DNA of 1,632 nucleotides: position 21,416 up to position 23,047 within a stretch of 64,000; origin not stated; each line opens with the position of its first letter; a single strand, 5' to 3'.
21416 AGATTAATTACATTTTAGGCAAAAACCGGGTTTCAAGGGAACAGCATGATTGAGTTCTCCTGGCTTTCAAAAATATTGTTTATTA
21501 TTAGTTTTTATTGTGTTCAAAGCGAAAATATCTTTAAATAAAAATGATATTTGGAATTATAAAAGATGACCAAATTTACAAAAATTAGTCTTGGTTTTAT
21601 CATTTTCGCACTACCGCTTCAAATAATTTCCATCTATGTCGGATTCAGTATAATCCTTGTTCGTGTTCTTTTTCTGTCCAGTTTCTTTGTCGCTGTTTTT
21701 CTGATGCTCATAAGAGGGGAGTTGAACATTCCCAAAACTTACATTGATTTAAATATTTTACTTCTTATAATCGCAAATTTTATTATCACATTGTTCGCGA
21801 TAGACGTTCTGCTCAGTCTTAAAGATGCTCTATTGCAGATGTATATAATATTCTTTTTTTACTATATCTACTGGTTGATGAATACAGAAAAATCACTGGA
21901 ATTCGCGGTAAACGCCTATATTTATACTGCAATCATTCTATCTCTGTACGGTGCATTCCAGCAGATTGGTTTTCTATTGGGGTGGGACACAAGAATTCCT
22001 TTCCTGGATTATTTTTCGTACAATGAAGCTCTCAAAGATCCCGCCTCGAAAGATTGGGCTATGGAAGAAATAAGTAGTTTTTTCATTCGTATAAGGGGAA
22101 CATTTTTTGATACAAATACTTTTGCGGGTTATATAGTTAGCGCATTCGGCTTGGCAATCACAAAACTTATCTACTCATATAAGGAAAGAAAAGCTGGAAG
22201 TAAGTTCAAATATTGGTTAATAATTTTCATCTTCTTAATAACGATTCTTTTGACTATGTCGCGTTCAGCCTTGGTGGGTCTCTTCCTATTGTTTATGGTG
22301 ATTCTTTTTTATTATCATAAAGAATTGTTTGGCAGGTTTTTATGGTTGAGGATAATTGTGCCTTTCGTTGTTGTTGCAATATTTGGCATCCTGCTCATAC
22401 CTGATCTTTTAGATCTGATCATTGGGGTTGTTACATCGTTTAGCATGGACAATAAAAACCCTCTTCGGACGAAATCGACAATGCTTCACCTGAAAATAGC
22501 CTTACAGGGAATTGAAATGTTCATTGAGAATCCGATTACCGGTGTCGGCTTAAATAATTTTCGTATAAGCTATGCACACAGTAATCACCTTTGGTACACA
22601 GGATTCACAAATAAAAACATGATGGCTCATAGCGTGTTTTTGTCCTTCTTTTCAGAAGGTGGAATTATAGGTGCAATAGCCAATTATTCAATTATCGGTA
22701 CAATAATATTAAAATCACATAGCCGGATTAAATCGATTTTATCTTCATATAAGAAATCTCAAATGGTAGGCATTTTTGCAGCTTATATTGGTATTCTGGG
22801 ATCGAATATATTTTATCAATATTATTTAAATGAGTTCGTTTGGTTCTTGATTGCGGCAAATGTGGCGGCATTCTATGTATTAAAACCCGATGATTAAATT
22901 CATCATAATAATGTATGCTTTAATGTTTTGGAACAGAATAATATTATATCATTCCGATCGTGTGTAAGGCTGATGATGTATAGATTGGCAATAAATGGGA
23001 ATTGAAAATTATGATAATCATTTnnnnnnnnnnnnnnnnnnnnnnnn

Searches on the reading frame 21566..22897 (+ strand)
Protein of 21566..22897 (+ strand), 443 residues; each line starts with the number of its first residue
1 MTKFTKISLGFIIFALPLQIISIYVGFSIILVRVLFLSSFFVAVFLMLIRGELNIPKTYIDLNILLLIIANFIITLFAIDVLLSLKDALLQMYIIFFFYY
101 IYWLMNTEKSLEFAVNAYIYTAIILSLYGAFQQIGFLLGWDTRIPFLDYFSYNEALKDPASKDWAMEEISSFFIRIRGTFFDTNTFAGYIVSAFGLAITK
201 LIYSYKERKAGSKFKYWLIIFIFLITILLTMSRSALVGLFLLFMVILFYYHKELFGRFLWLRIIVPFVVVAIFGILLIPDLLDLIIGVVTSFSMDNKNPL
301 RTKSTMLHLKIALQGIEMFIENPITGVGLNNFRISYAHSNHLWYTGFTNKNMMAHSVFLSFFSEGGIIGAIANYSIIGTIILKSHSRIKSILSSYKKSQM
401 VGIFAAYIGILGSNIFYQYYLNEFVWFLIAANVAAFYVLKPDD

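Call 75: search_protein_families(library=pfam, proteins=[window:21566-22897:+], max_evalue=0.00001)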
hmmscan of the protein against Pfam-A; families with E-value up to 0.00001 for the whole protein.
window:21566-22897:+ (443 aa): 1 family
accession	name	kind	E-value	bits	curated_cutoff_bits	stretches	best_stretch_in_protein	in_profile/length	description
PF04932.20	Wzy_C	-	1.1e-17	64.6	31.7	1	219-372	2-147/149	O-Antigen ligase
